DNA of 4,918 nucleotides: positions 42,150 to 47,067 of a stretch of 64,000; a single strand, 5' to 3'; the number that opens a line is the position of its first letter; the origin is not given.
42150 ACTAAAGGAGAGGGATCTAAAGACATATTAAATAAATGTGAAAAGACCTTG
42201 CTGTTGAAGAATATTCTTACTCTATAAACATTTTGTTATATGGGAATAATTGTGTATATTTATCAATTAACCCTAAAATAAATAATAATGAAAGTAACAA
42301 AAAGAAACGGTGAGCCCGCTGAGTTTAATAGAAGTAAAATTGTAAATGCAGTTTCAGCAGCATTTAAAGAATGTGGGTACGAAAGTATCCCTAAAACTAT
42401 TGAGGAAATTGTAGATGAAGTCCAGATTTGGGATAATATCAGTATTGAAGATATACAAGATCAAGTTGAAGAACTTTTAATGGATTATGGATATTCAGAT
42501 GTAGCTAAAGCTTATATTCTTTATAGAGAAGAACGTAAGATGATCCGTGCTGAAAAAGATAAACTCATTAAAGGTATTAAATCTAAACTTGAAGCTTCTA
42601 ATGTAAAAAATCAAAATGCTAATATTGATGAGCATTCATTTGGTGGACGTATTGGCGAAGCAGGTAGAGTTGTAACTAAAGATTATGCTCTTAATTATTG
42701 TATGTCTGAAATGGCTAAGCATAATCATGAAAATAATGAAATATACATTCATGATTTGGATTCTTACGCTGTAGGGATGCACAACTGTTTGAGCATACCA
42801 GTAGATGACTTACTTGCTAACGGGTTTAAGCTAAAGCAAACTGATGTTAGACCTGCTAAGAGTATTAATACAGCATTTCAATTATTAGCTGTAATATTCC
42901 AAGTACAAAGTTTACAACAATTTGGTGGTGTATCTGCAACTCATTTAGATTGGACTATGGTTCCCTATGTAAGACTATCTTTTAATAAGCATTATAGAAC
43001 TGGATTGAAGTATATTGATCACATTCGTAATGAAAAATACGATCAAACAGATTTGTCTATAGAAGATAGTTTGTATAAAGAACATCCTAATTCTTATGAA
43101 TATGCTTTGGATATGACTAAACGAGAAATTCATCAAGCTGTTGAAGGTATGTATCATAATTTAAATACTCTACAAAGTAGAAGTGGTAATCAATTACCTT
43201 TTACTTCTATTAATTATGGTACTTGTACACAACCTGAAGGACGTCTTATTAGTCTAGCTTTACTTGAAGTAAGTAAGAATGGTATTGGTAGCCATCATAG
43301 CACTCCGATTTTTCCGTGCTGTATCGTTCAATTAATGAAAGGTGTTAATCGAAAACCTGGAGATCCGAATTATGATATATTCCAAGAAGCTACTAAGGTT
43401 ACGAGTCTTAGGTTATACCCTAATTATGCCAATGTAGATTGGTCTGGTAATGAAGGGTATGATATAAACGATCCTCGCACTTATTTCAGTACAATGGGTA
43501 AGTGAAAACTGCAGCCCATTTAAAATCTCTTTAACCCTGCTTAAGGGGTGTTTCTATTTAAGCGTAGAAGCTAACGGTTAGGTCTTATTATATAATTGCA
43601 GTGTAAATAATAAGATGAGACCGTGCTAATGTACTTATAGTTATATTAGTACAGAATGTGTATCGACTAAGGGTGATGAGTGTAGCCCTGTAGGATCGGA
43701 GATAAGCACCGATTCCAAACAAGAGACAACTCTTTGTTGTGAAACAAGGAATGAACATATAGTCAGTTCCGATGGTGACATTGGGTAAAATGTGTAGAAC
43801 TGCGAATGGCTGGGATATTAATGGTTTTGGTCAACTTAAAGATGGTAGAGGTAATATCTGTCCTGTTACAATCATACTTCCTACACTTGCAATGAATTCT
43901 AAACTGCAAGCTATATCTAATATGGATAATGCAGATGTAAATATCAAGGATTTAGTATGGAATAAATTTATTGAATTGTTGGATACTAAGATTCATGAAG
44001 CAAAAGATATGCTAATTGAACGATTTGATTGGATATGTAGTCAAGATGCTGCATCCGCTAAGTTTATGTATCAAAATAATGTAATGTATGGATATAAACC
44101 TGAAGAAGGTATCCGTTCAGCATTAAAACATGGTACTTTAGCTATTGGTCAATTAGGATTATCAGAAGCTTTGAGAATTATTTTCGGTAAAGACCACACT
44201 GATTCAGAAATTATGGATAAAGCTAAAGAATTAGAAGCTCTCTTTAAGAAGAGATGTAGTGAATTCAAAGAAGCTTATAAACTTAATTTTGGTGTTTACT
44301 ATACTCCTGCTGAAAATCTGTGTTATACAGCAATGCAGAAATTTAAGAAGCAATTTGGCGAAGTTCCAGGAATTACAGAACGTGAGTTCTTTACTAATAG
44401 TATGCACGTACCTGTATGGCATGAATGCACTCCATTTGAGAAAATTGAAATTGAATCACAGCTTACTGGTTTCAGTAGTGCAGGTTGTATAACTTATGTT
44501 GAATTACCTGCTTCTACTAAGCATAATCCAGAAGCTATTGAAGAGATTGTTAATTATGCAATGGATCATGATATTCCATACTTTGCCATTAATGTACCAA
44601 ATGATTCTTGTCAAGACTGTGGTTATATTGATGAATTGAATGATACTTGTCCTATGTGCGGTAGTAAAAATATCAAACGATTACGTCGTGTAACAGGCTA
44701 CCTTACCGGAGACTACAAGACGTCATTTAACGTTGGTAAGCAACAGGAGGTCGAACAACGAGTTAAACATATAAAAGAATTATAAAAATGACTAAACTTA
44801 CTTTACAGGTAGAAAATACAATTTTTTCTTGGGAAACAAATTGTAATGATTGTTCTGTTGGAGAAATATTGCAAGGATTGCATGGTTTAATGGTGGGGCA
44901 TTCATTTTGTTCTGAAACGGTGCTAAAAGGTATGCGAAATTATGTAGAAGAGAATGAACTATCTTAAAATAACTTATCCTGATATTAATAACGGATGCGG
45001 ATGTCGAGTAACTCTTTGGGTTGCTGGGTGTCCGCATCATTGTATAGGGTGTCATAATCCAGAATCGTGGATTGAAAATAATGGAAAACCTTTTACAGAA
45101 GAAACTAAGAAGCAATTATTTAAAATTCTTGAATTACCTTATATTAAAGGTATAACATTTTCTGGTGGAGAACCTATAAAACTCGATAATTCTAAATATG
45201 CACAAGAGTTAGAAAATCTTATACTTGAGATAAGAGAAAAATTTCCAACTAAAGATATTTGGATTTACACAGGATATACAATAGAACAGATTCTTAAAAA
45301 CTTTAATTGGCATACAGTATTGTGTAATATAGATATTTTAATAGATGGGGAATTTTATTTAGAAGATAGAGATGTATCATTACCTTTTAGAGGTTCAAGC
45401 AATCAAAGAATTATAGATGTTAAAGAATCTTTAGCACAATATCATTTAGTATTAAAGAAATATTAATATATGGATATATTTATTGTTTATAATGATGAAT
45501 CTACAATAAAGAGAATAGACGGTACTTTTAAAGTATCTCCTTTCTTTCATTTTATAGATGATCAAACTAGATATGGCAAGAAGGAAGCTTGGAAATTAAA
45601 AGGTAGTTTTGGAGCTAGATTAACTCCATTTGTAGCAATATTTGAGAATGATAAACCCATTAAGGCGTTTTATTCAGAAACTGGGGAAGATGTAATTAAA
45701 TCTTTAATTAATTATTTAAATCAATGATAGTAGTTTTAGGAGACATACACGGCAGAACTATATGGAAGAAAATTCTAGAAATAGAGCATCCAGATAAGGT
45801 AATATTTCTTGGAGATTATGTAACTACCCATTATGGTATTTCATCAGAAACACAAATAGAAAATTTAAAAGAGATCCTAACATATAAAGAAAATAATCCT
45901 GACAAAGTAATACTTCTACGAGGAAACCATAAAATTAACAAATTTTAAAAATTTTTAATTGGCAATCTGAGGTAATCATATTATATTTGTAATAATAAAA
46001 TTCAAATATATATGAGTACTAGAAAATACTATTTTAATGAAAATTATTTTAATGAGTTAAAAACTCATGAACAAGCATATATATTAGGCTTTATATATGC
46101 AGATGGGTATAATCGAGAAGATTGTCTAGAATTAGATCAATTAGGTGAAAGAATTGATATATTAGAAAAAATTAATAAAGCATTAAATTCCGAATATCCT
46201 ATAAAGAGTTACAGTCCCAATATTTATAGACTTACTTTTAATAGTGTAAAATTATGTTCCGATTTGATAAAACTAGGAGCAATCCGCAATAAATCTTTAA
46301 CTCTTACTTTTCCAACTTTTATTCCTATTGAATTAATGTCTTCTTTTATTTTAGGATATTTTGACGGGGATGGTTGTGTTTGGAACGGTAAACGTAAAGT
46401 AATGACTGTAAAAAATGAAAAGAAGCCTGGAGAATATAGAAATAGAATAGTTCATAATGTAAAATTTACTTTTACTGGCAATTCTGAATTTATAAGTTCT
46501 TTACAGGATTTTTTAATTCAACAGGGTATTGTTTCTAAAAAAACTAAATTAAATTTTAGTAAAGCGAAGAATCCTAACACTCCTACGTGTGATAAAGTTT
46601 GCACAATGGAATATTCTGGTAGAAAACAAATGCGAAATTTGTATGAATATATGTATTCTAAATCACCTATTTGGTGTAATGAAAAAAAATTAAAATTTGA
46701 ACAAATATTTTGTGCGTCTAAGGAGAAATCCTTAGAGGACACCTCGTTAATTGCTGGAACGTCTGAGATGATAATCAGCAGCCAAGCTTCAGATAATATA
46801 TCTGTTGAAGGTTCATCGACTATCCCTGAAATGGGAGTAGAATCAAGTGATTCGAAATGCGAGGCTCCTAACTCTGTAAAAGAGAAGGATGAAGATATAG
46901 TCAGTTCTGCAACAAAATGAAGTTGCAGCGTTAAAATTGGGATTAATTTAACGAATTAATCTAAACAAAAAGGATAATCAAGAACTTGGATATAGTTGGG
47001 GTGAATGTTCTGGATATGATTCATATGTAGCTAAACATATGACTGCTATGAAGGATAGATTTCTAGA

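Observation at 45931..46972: Ser/Thr phosphatase gene interrupted by an intron-like element with a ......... endonuclease gene; splicing recreates the GNHD/E motif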

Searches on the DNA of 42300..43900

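Call 41: search_rna_families(source=window, start=42300, end=43900, threshold=evalue, max_evalue=1)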
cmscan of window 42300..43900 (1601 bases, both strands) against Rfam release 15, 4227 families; matches with E-value up to 1: 0.
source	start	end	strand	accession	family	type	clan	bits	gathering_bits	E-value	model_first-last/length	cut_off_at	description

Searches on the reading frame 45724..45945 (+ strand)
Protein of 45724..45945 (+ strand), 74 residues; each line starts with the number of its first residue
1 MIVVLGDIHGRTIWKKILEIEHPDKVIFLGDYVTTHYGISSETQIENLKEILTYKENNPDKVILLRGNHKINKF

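Call 4: search_protein_families(library=pfam, proteins=[window:45724-45945:+], max_evalue=0.1)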
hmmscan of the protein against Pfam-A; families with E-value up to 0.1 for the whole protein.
window:45724-45945:+ (74 aa): 2 families
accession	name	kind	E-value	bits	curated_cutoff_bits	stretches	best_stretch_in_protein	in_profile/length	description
PF00149.33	Metallophos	-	1.5e-08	35.7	21.5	1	2-70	3-71/191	Calcineurin-like phosphoesterase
PF12850.12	Metallophos_2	-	0.0091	16.4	27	1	2-70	3-59/154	Calcineurin-like phosphoesterase superfamily domain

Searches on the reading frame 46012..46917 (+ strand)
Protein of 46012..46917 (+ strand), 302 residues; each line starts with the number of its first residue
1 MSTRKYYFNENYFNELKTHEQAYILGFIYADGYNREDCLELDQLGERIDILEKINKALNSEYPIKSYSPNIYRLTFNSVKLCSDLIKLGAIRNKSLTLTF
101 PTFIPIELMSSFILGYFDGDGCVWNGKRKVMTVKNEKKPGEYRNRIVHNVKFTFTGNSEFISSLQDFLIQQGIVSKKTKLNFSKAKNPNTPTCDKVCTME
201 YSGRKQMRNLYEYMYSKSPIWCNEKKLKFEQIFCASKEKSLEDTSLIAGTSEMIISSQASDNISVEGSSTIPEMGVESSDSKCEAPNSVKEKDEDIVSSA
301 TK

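Call 4: search_protein_families(library=pfam, proteins=[window:46012-46917:+], max_evalue=0.1)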
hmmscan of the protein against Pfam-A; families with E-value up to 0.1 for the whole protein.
window:46012-46917:+ (302 aa): 3 families
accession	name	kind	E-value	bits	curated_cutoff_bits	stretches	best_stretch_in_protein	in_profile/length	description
PF14528.11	LAGLIDADG_3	-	1.9e-06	28.5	22.5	1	109-213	3-80/82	LAGLIDADG-like domain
PF00961.24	LAGLIDADG_1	-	0.0042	18.4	23.1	1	113-181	1-62/102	LAGLIDADG endonuclease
PF05204.19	Hom_end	-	0.037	14.6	21.1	0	107-138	12-43/110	Homing endonuclease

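Call 12: find_related_loci(query=window:46012-46917:+, collection=viral_contigs, flank=3000)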
Query window:46012-46917:+ (302 aa) in viral_contigs; peptide patterns used: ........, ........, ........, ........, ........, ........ (x = any residue, [..] = any of these).
37 stretches matched a pattern; 9 encode a relative of the query (tblastn E <= 1e-3); 9 distinct loci.
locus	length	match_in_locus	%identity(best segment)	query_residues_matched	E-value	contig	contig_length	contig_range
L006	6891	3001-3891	64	4-301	5e-122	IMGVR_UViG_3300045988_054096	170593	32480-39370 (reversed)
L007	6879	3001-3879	61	6-296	1e-109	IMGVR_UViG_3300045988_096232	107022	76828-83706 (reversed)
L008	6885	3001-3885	59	4-299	4e-110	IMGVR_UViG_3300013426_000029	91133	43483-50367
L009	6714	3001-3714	64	60-301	2e-94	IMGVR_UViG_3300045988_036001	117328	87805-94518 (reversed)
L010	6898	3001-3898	63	4-302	3e-95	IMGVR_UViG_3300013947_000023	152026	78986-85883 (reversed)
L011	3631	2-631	64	89-299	1e-82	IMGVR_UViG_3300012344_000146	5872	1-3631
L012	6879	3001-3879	61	6-296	2e-110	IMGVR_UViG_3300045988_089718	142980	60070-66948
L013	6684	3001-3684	30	4-241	5e-24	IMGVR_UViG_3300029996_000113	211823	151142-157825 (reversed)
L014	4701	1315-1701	36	4-129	2e-16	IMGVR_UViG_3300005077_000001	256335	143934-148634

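Call 32: search_solved_structures(query=window:46012-46917:+, max_evalue=1, show_alignments=1)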
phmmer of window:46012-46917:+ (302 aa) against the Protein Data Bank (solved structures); distinct sequences matched with E-value up to 1: 0.

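Call 42: search_protein_families(library=phrogs, proteins=[window:46012-46917:+], max_evalue=0.00001)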
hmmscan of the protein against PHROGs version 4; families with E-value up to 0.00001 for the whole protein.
window:46012-46917:+ (302 aa): 1 family
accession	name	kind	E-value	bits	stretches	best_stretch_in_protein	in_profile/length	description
phrog_4645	-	DNA, RNA and nucleotide metabolism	3.5e-40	139.1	1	3-232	91-303/308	endonuclease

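Call 46: search_protein_families(library=ncbifam, proteins=[window:46012-46917:+], max_evalue=0.01)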
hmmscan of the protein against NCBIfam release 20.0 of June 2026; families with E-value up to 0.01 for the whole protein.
window:46012-46917:+ (302 aa): 0 families

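Call 50: find_homologous_proteins(query=window:46012-46917:+, max_evalue=0.00001)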
Query window:46012-46917:+ (302 aa): 618 proteins with E <= 0.00001 among 1072 candidates; the best 120 are listed.
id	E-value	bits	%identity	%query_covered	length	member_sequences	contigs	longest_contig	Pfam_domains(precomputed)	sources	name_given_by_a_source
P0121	9.9e-164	561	86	99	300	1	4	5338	PF14528.12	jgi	jgi:hypothetical protein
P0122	2.2e-162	557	85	99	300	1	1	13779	PF14528.12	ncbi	-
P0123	8.1e-162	555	85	99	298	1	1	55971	-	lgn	-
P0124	5.6e-161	552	85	99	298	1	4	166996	-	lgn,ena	-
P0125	7.1e-160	549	84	99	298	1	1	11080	-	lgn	-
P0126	1.5e-159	548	83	99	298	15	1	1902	-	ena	-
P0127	4.3e-156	536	82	99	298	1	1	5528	PF14528.12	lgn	-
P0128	8.8e-156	535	83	100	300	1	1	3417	PF00961.25,PF14528.12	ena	-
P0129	2.3e-155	534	84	100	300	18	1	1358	PF14528.12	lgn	-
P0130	4.0e-155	533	82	100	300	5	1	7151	-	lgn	-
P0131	3.4e-154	530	83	99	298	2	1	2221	-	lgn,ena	-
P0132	7.1e-152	522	84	94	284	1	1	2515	PF14528.12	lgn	-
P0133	2.1e-151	521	83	95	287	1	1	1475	-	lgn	-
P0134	3.9e-151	520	81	99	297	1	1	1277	PF14528.12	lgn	-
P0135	5.3e-149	513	80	99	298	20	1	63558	PF14528.12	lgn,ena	-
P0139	2.1e-141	488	77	94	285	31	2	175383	-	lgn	-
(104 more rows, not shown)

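Call 51: find_encoding_contigs(protein=P0124, flank=2500, max_places=2)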
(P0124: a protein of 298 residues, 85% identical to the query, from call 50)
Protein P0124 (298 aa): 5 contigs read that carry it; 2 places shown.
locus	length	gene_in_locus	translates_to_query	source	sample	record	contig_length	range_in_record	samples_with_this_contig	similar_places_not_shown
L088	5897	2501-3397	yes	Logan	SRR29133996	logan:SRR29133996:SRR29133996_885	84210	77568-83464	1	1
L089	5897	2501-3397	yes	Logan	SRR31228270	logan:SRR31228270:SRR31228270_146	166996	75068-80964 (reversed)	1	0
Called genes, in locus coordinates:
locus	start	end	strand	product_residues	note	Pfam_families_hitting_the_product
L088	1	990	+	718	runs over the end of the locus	PF03477:ATP-cone, PF13597:NRDD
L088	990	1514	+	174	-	PF13353:Fer4_12, PF04055:Radical_SAM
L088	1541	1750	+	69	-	-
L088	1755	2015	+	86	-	-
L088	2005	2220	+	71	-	-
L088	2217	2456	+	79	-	PF00149:Metallophos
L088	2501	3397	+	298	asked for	-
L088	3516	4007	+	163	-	-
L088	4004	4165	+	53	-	-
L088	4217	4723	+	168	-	PF22769:DCD, PF00692:dUTPase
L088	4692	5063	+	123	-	-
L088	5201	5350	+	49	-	-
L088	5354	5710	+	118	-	-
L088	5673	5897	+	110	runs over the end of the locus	-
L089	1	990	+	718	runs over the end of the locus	PF03477:ATP-cone, PF13597:NRDD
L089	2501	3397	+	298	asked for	-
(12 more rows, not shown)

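Call 52: find_encoding_contigs(protein=P0139, flank=2500, max_places=2)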
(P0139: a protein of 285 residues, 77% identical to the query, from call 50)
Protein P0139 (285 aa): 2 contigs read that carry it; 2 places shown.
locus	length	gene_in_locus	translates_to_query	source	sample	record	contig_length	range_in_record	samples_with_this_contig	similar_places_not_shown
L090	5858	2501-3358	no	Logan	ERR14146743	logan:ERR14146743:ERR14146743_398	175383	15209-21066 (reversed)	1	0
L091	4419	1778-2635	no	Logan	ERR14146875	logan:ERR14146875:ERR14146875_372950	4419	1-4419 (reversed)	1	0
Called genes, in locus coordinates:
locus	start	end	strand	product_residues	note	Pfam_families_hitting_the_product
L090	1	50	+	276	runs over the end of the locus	PF01541:GIY-YIG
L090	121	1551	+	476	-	PF02867:Ribonuc_red_lgC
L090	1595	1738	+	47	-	-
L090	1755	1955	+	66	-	-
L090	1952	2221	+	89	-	-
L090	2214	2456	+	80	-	PF00149:Metallophos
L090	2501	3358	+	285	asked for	-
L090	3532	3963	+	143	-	-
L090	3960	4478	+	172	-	PF00692:dUTPase, PF22769:DCD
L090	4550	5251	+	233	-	PF07453:NUMOD1 (faint), PF22083:I-HmuI_NUMOD-like (faint)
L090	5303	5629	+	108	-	-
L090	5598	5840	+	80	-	-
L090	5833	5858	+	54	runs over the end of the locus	-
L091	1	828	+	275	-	?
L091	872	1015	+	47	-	-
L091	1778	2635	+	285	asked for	-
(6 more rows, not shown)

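Call 68: predict_structure(alignment_id=A3)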
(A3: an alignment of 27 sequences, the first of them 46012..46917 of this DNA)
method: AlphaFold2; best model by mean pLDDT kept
length: 302 residues; sequences in the alignment: 27
mean_pLDDT: 76.9   pTM: 0.72
mean pLDDT of the five models: 76.9, 76.6, 75.9, 75.6, 75.6
residues with pLDDT >= 90: 163; 70-90: 57; 50-70: 12; < 50: 70
segments of 3 or more residues with pLDDT < 50: 237-302
pLDDT, mean of each block of 10 residues (from residue 1): 76 96 96 92 93 96 94 96 94 83 95 96 86 84 82 93 97 94 62 77 93 93 91 62 34 31 29 33 34 32 34
secondary structure, 60 per line:
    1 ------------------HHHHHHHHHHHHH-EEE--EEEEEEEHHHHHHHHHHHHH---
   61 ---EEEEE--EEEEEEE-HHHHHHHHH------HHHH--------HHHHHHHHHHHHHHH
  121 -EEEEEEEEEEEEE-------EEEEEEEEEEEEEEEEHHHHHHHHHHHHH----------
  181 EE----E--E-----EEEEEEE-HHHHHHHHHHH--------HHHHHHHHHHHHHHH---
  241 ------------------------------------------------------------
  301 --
elements in order: H19-31 E33-35 E38-44 H45-57 E64-68 E71-77 H79-87 H94-97 H106-120 E122-134 E142-157 H158-170 E196-202 H204-214 H223-237

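Call 70: fold_search(model_id=the predicted structure, library=pdb)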
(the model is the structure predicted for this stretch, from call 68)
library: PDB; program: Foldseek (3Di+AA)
matches with E <= 10: 758; with E <= 0.001: 72
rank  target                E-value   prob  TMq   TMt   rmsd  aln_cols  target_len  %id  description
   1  2dch                  2.0e-09  1.00  0.45  0.63   5.7       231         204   17  Crystal structure of archaeal intron-encoded homing endonuclease I-Tsp061I (released 2006-07-06)
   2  3fd2_A                7.4e-09  1.00  0.46  0.41  10.3       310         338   15  Crystal structure of mMsoI/DNA complex with calcium (released 2009-06-30)
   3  4lq0_A                1.7e-08  1.00  0.45  0.46   8.1       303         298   14  Crystal structure of the I-LtrWI LAGLIDADG homing endonuclease bound to target DNA. (released 2014-07-16)
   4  5esp_A                2.5e-08  1.00  0.44  0.45   8.6       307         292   12  Crystal Structure of LAGLIDADG Meganuclease I-PanMI with coordinated Calcium ions (released 2016-03-30)
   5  4yit_D                5.8e-08  1.00  0.44  0.48   7.4       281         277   14  Crystal Structure of LAGLIDADG Meganuclease I-AabMI Bound to Uncleaved DNA (released 2016-03-23)
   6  1p8k_Z                7.3e-08  1.00  0.44  0.51  10.7       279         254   14  The structure and DNA recognition of a bifunctional homing endonuclease and group I intron splicing factor (released 2004-01-20)
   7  3eh8_A                7.7e-08  1.00  0.48  0.55   9.7       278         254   13  Crystal structure of Y2 I-AniI variant (F13Y/S111Y)/DNA complex with calcium (released 2009-01-13)
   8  6bda_A                9.2e-08  1.00  0.42  0.43  10.3       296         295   12  Wild-type I-OnuI bound to A3G substrate (post-cleavage complex) (released 2018-10-24)
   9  5t2h_A                9.7e-08  1.00  0.41  0.41  11.8       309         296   12  Engineered variant of I-OnuI meganuclease targeting the Human TCRa gene; harbors 43 point mutations relative to wild-t (released 2017-05-03)
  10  5e5p                  1.1e-07  1.00  0.45  0.46  10.4       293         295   10  Wild type I-SmaMI in the space group of C121 (released 2016-01-13)
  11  5e63_A                1.2e-07  1.00  0.37  0.38  12.7       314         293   11  K262A mutant of I-SmaMI (released 2016-01-13)
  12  5esp_B                1.2e-07  1.00  0.44  0.46   8.3       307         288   12  Crystal Structure of LAGLIDADG Meganuclease I-PanMI with coordinated Calcium ions (released 2016-03-30)
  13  3mxa_A                1.7e-07  1.00  0.43  0.43   9.3       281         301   12  Molecular basis of engineered meganuclease targeting of the endogenous human RAG1 locus (released 2010-10-06)
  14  3mx9_A                1.7e-07  1.00  0.44  0.45  10.1       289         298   12  Molecular basis of engineered meganuclease targeting of the endogenous human RAG1 locus (released 2010-10-06)
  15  6uw0_A                2.2e-07  1.00  0.38  0.39  11.3       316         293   12  Engineered variant of I-OnuI meganuclease with improved thermostability and fully altered specificity targeting choler (released 2019-12-18)
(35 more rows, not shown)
